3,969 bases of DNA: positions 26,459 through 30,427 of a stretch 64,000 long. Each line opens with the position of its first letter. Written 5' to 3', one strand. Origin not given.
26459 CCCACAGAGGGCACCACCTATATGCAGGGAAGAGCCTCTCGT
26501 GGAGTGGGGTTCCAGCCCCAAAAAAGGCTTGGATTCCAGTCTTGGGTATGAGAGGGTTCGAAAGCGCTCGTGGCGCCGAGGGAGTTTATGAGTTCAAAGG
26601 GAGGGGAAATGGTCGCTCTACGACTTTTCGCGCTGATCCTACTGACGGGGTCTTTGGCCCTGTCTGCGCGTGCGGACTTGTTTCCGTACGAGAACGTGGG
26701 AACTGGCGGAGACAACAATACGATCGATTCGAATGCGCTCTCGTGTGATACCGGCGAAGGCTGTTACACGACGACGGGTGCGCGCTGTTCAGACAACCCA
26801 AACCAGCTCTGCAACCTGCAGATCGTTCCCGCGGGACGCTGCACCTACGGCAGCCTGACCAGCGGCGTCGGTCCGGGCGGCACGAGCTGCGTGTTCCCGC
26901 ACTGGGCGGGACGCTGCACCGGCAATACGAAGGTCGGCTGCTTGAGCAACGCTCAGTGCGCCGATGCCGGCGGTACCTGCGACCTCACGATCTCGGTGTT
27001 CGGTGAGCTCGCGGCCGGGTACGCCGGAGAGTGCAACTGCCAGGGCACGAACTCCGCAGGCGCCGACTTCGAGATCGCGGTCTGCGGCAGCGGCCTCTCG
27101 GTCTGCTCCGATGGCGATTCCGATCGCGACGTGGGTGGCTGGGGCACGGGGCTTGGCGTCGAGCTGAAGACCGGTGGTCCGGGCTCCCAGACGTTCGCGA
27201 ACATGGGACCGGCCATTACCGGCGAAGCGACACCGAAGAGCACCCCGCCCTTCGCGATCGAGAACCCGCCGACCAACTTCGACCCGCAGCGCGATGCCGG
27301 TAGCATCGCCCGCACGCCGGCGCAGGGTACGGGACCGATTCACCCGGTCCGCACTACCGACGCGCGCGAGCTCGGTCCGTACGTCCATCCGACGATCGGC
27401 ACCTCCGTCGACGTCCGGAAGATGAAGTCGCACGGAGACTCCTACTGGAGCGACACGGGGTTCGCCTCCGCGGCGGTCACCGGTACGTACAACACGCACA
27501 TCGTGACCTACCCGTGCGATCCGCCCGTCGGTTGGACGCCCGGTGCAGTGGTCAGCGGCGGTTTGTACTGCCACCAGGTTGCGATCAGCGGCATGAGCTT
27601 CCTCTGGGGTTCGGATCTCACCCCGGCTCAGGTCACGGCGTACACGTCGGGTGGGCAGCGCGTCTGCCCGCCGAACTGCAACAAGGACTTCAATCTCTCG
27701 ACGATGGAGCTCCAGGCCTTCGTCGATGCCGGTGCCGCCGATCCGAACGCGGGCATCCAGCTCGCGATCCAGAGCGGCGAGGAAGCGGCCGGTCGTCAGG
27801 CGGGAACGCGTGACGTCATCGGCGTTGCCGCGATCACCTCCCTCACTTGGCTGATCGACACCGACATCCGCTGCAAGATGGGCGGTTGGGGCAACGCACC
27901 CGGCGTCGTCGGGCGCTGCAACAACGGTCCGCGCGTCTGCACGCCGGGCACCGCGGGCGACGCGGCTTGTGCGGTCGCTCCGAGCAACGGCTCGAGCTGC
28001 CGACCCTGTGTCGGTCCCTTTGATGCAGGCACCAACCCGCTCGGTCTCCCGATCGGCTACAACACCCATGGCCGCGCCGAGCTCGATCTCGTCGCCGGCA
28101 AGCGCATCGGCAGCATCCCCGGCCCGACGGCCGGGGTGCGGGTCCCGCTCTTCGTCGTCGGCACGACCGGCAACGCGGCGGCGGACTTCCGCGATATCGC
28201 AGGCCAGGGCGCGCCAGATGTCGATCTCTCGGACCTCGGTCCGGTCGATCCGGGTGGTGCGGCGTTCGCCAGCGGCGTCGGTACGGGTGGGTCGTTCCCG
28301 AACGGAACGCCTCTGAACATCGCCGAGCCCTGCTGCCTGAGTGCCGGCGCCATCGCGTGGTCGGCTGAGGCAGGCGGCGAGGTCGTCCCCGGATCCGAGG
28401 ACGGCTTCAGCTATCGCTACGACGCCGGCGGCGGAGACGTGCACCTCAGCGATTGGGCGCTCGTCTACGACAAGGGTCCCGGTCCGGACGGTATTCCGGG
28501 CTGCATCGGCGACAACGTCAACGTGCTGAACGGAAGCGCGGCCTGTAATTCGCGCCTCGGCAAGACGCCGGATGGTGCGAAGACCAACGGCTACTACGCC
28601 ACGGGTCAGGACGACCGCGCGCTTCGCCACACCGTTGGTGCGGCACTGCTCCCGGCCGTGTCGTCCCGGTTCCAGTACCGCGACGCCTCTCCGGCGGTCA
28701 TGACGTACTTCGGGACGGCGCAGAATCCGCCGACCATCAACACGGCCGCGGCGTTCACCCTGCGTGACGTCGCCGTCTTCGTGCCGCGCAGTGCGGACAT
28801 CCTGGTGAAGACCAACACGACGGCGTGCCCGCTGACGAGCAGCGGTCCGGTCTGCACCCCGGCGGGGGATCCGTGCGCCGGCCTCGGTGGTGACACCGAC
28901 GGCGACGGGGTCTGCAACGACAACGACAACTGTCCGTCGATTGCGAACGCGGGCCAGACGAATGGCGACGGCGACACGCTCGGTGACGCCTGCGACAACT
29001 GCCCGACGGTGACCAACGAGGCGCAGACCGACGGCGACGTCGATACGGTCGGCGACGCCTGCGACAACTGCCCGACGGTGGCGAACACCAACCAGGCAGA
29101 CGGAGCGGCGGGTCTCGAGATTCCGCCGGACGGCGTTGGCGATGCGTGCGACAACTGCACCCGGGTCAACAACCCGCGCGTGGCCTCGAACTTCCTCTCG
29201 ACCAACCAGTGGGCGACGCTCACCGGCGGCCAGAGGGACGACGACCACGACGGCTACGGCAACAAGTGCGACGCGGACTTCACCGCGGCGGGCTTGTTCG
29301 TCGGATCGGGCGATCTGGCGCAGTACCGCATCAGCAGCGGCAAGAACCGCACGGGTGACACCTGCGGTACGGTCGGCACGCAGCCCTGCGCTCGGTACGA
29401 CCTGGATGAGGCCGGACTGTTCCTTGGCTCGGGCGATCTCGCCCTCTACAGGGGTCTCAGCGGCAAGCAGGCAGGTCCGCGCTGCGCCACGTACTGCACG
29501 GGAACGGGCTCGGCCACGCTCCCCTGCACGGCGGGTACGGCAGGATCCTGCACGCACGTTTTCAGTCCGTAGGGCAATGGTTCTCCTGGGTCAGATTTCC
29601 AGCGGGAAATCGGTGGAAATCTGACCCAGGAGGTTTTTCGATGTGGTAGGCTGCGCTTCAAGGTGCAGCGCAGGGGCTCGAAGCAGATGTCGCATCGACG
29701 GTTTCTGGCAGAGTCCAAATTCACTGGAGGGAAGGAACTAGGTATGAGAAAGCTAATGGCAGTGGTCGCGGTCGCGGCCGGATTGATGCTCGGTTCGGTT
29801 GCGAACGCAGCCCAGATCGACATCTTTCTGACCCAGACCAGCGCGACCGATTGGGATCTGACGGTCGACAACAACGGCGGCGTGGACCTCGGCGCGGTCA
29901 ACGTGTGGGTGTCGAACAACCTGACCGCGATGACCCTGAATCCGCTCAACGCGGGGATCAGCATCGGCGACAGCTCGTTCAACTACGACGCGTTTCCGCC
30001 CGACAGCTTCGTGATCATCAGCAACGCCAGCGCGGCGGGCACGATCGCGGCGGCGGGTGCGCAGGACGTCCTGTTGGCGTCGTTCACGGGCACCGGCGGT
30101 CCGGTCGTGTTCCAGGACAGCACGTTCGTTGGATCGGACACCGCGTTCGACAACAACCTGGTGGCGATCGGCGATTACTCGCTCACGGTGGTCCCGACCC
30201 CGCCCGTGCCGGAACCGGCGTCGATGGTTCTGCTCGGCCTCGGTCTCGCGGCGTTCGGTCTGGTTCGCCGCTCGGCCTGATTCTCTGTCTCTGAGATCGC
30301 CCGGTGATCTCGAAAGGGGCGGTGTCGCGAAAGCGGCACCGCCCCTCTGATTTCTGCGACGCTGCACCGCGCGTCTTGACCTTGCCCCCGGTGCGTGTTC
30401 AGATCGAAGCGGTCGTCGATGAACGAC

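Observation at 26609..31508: Candidate exosortase-anchored cohesin-dockerin surface assembly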

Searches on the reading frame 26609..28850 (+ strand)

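Call 74: search_solved_structures(query=window:26609-28850:+, max_evalue=1)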
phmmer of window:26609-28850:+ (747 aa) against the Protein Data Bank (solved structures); distinct sequences matched with E-value up to 1: 1.
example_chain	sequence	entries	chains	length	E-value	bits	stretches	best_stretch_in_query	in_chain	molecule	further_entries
9mg8_A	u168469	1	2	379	4.2e-06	28.4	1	346-410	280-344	b-iTHR-110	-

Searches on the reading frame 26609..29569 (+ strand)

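Call 3: search_protein_families(library=pfam, proteins=[window:26609-29569:+], max_evalue=1)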
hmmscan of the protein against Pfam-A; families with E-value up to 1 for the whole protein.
window:26609-29569:+ (987 aa): 1 family
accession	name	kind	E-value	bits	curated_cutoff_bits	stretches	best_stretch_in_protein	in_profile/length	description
PF02412.23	TSP_3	-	2.8e-07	30.5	25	2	753-783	9-36/36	Thrombospondin type 3 repeat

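Call 4: search_protein_families(library=ncbifam, proteins=[window:26609-29569:+], max_evalue=1)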
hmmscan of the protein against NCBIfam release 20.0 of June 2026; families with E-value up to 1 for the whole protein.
window:26609-29569:+ (987 aa): 2 families
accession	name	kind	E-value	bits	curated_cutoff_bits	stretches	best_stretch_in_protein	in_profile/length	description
NF047638.1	throspo3_MtsC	equivalog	2.4e-17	63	350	2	761-820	65-124/428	cell-cell cohesion MYXO-CTERM protein MtsC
NF045500.1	Omp28_seleno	equivalog_domain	1.1e-07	31.5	200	2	760-800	272-312/377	Omp28-related selenoprotein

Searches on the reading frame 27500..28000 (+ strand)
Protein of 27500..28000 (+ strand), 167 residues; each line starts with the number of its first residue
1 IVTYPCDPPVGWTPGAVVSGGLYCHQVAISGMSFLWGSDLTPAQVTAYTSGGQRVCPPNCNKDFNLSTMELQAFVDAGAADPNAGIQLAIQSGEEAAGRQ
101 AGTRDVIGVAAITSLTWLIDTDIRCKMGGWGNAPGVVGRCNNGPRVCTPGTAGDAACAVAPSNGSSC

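Call 75: search_solved_structures(query=window:27500-28000:+, max_evalue=1, show_alignments=1)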
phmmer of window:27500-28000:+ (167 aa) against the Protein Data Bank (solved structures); distinct sequences matched with E-value up to 1: 2.
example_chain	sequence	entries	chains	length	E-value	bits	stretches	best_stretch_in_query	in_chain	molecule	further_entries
9mg8_A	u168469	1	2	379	6.7e-11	45.7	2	49-113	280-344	b-iTHR-110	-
2cum_A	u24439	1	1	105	0.14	15.4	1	9-59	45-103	Tenascin-X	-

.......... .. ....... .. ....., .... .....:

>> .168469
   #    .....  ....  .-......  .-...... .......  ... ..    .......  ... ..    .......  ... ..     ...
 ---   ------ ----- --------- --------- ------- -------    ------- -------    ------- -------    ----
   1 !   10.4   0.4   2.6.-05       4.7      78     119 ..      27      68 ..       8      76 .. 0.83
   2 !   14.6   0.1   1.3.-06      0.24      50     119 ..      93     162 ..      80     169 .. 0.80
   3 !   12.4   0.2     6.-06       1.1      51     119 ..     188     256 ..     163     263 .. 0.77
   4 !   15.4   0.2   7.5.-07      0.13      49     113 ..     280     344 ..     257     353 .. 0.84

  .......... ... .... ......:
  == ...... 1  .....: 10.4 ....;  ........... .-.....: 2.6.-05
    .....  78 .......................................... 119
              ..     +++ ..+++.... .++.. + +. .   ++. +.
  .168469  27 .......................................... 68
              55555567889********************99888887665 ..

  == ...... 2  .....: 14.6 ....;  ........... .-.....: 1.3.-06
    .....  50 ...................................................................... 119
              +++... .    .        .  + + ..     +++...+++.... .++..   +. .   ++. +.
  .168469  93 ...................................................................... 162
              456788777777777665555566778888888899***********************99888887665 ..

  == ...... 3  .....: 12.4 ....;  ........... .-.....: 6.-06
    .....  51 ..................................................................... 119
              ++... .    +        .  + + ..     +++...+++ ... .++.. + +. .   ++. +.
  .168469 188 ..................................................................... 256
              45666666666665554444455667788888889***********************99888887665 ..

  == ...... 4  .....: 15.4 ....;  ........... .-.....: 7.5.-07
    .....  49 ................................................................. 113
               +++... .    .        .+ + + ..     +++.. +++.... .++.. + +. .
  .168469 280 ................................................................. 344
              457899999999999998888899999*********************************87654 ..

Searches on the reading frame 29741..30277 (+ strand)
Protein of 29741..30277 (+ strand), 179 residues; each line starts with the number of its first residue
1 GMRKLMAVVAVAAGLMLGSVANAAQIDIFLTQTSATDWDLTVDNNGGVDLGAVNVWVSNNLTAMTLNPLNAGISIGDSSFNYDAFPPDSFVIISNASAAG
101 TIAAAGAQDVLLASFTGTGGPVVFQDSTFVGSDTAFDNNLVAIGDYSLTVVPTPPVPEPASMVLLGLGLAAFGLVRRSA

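Call 3: search_protein_families(library=pfam, proteins=[window:29741-30277:+], max_evalue=1)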
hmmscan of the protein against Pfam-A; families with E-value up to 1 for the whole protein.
window:29741-30277:+ (179 aa): 2 families
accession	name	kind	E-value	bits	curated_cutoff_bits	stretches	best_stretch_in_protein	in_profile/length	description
PF07589.16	PEP-CTERM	-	6e-07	29.7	20.7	1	155-177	1-24/24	PEP-CTERM motif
PF18205.6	VPDSG-CTERM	-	0.12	12.7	25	1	162-177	9-24/26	VPDSG-CTERM motif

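Call 4: search_protein_families(library=ncbifam, proteins=[window:29741-30277:+], max_evalue=1)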
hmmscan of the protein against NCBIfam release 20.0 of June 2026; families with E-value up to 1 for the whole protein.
window:29741-30277:+ (179 aa): 16 families
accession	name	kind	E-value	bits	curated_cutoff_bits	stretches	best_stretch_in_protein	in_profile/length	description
NF038125.1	PEP_CTERM_THxN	subfamily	1.4e-06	28.1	85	1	145-178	214-245/246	THxN family PEP-CTERM protein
TIGR03370.1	VPLPA-CTERM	domain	2.1e-05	24.4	25.35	1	156-177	1-22/25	VPLPA-CTERM sorting domain-containing protein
NF033554.9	floc_PepA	equivalog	2.7e-05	24.1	80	1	31-178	136-259/261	flocculation-associated PEP-CTERM protein PepA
TIGR02595.1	PEP_CTERM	domain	5.5e-05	23.7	16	1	156-177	1-22/24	PEP-CTERM sorting domain-containing protein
NF038126.1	PEP_CTERM_FxDxF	subfamily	0.00054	20.2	50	1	100-177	93-165/165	FxDxF family PEP-CTERM protein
NF038120.1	PEP_CTERM_QFxxD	subfamily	0.00087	19.2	80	1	153-177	190-214/215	NF038120 family PEP-CTERM protein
NF038129.1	PEP_NF038129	equivalog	0.0009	19.1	65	1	106-177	124-192/194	NF038129 family PEP-CTERM protein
NF041927.1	Xrt_dep_XDP1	equivalog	0.0019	18.2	125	1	152-178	215-241/242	exosortase-dependent surface protein XDP1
NF033947.0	PEP-cistern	hypoth_equivalog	0.0019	18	60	1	140-177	157-194/195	cistern family PEP-CTERM protein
NF038118.1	PEP_CTERM_CCXG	equivalog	0.0025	17.5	90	1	152-178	172-198/199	CCXG family PEP-CTERM protein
NF038124.1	PEP_CTERM_TLD_A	exception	0.003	17.2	100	1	127-177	186-232/235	PEP_CTERM-anchored TLD domain-containing protein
NF038119.1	PEP_CTERM_MHFG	equivalog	0.0057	17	100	1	146-177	226-257/260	MHFG family PEP-CTERM protein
NF011794.0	PRK15262.1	equivalog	0.034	13.7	132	1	4-68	11-75/200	fimbrial-like protein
NF041538.1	PEP_EDSA_1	subfamily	0.038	13.7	100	1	119-177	241-305/307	EDSAP-1 family PEP-CTERM protein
NF035944.1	PEPxxWA-CTERM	domain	0.11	12.4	35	1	156-172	1-19/24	PEPxxWA-CTERM sorting domain-containing protein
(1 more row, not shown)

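Call 9: find_homologous_proteins(query=window:29741-30277:+)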
Query window:29741-30277:+ (179 aa): 35 proteins with E <= 0.001 among 3056 candidates.
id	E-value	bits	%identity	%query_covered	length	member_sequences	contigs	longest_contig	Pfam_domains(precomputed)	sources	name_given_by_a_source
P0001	5.3e-105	366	100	99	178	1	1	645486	PF07589.17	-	-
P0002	1.5e-66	241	71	100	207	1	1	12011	PF07589.17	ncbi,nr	ncbi:MAG: PEP-CTERM sorting domain-containing protein [Deltaproteobacteria bacterium]|nr:PEP-CTERM s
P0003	4.3e-66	240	71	99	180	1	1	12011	PF07589.17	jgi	-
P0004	1.5e-65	238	70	99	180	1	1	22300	PF07589.17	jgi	-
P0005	6.9e-64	233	71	99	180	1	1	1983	PF07589.17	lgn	-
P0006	9.4e-51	190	64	99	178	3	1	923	PF07589.17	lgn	-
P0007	1.2e-50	190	62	99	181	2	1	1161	PF07589.17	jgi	-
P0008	1.3e-49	186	62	99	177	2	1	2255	PF07589.17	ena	-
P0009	5.6e-47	178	61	99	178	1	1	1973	PF07589.17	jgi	-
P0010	1.0e-44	170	59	99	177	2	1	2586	PF07589.17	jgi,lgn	jgi:ADP-dependent phosphofructokinase/glucokinase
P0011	1.7e-43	166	55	100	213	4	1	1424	PF07589.17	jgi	-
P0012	1.4e-42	163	58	99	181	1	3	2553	PF07589.17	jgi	jgi:hypothetical protein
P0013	1.0e-41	161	54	99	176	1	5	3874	PF07589.17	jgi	-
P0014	1.8e-41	160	52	99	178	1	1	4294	PF07589.17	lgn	-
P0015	1.0e-37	147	53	99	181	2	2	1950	PF07589.17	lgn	-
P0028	8.5e-26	109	44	99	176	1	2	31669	PF07589.17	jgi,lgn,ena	-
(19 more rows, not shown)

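Call 12: find_encoding_contigs(protein=P0004, flank=8000, max_places=3)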
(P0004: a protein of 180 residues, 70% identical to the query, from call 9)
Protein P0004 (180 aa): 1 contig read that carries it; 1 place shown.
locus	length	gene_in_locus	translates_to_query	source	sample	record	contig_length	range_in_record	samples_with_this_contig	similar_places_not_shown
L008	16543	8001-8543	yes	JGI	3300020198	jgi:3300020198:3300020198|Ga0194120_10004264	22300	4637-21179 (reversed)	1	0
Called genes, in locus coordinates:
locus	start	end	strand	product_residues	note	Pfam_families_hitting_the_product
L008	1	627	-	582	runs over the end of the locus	?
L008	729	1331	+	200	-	PF01726:LexA_DNA_bind, PF00717:Peptidase_S24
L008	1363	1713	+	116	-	PF01242:PTPS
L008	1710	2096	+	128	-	PF01242:PTPS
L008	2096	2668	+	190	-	PF01227:GTP_cyclohydroI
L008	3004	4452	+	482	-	PF00140:Sigma70_r1_2 (weak), PF04542:Sigma70_r2, PF04539:Sigma70_r3, PF04545:Sigma70_r4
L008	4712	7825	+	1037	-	PF02412:TSP_3 (faint)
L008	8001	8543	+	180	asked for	PF07589:PEP_exosort_dom (weak)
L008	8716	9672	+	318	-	-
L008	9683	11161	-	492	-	PF13623:SurA_N_2, PF13624:SurA_N_3, PF13145:Rotamase_2, PF13616:Rotamase_3, PF00639:Rotamase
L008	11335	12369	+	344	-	PF00022:Actin (weak), PF06723:MreB_Mbl, PF11104:PilM_2 (faint), PF00012:HSP70, PF14450:FtsA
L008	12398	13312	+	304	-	PF04085:MreC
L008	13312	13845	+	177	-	PF04093:MreD (weak)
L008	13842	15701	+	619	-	PF03717:PBP_dimer, PF00905:Transpeptidase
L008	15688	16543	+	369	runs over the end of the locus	PF01098:FTSW_RODA_SPOVE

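Call 13: find_encoding_contigs(protein=P0028, flank=8000, max_places=3)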
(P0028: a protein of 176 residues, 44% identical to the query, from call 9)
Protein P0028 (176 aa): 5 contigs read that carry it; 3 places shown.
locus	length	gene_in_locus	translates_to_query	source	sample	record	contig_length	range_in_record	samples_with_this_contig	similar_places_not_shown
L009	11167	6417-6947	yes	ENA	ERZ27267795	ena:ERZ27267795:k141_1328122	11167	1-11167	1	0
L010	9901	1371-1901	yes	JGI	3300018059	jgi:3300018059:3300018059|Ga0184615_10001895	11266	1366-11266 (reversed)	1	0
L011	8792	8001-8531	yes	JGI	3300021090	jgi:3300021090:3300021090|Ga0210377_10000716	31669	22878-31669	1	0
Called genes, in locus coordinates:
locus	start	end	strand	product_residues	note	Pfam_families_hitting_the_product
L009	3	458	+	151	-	?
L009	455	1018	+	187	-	PF01227:GTP_cyclohydroI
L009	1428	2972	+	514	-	PF00140:Sigma70_r1_2 (weak), PF04542:Sigma70_r2, PF04539:Sigma70_r3, PF04545:Sigma70_r4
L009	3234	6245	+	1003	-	PF02412:TSP_3 (faint)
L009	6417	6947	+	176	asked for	PF07589:PEP_exosort_dom (weak)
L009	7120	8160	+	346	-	PF02412:TSP_3 (faint)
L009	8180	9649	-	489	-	PF13623:SurA_N_2, PF13624:SurA_N_3, PF13145:Rotamase_2, PF13616:Rotamase_3, PF00639:Rotamase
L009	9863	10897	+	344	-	PF00022:Actin (weak), PF06723:MreB_Mbl, PF11104:PilM_2 (faint), PF00012:HSP70, PF14450:FtsA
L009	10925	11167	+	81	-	?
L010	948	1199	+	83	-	-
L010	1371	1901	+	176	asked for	PF07589:PEP_exosort_dom (weak)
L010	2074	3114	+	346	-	PF02412:TSP_3 (faint)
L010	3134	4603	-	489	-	PF13623:SurA_N_2, PF13624:SurA_N_3, PF13145:Rotamase_2, PF13616:Rotamase_3, PF00639:Rotamase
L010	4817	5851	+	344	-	PF00022:Actin (weak), PF06723:MreB_Mbl, PF11104:PilM_2 (faint), PF00012:HSP70, PF14450:FtsA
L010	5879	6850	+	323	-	PF04085:MreC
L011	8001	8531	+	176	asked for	PF07589:PEP_exosort_dom (weak)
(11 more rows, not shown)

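Call 16: predict_structure(alignment_id=A1)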
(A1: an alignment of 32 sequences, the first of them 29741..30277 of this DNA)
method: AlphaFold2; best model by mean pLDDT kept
length: 179 residues; sequences in the alignment: 32
mean_pLDDT: 86.1   pTM: 0.73
mean pLDDT of the five models: 86.1, 83.8, 83.8, 80.3, 79.9
residues with pLDDT >= 90: 114; 70-90: 36; 50-70: 26; < 50: 3
segments of 3 or more residues with pLDDT < 50: none
pLDDT, mean of each block of 10 residues (from residue 1): 53 52 89 96 97 95 96 95 81 93 97 95 92 95 96 78 78 71
secondary structure, 60 per line:
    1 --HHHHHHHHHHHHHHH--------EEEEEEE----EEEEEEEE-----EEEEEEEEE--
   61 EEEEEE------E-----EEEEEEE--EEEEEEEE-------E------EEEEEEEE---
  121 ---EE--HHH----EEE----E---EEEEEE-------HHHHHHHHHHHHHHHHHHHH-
elements in order: H3-17 E26-32 E37-44 E50-58 E61-66 E79-85 E88-95 E110-117 E135-137 E146-151 H159-178

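Call 19: fold_search(model_id=the predicted structure, library=pdb)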
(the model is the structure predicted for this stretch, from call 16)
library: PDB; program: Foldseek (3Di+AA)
matches with E <= 10: 1640; with E <= 0.001: 25
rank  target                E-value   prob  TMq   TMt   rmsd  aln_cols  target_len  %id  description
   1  4dh2_C                4.3e-05  1.00  0.45  0.50  10.0       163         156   12  Crystal structure of Coh-OlpC(Cthe_0452)-Doc435(Cthe_0435) complex: A novel type I Cohesin-Dockerin complex from Clost (released 2012-11-28)
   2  6kgd_A                4.8e-05  1.00  0.47  0.56   4.8       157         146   10  Crystal structure of CaDoc0917(R49D)-CaCohA2 complex at pH 8.0 (released 2020-07-08)
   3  5lxv_C                4.8e-05  1.00  0.42  0.43   6.7       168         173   14  Crystal structure of Ruminococcus flavefaciens scaffoldin C cohesin in complex with a dockerin from an uncharacterized (released 2016-10-19)
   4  6kge_A                7.1e-05  1.00  0.47  0.57   4.4       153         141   10  Crystal structure of CaDoc0917(R16D)-CaCohA2 complex at pH 5.5 (released 2020-07-08)
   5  2ccl_A                8.0e-05  1.00  0.47  0.55   5.2       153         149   12  THE S45A, T46A MUTANT OF THE TYPE I COHESIN-DOCKERIN COMPLEX FROM THE CELLULOSOME OF CLOSTRIDIUM THERMOCELLUM (released 2007-02-13)
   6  5lxv_A                8.4e-05  1.00  0.40  0.42   7.1       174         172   15  Crystal structure of Ruminococcus flavefaciens scaffoldin C cohesin in complex with a dockerin from an uncharacterized (released 2016-10-19)
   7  5m0y_A                1.8e-04  1.00  0.38  0.39   6.0       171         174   15  Crystal Structure of the CohScaA-XDocCipB type II complex from Clostridium thermocellum at 1.5Angstrom resolution (released 2017-09-06)
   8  4dh2_A                1.9e-04  1.00  0.42  0.46  10.8       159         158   12  Crystal structure of Coh-OlpC(Cthe_0452)-Doc435(Cthe_0435) complex: A novel type I Cohesin-Dockerin complex from Clost (released 2012-11-28)
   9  3ghp_A                2.1e-04  1.00  0.43  0.41   8.7       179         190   13  Structure of the second type II cohesin module from the adaptor ScaA scaffoldin of Acetivibrio cellulolyticus (includi (released 2009-06-23)
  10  5k39_A                2.2e-04  1.00  0.43  0.45   5.4       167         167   10  THE TYPE II COHESIN DOCKERIN COMPLEX FROM CLOSTRIDIUM THERMOCELLUM (released 2017-03-29)
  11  3kcp_A                2.6e-04  1.00  0.39  0.26   5.4       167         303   16  Crystal structure of interacting Clostridium thermocellum multimodular components (released 2010-02-09)
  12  3fnk_C                2.7e-04  1.00  0.43  0.45   6.1       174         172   14  Crystal structure of the second type II cohesin module from the cellulosomal adaptor ScaA scaffoldin of Acetivibrio ce (released 2009-06-23)
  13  4fl4_B                3.2e-04  1.00  0.39  0.41   6.0       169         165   15  Scaffoldin conformation and dynamics revealed by a ternary complex from the Clostridium thermocellum cellulosome (released 2012-06-27)
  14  2b59_A                3.6e-04  1.00  0.40  0.42   6.1       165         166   16  The type II cohesin dockerin complex (released 2005-10-11)
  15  4wi0_A                3.8e-04  1.00  0.40  0.42   8.9       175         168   15  Crystal structure of Coh3ScaB-XDoc_M2ScaA complex: A C-terminal interface mutant of type II Cohesin-X-Dockerin complex (released 2015-10-07)
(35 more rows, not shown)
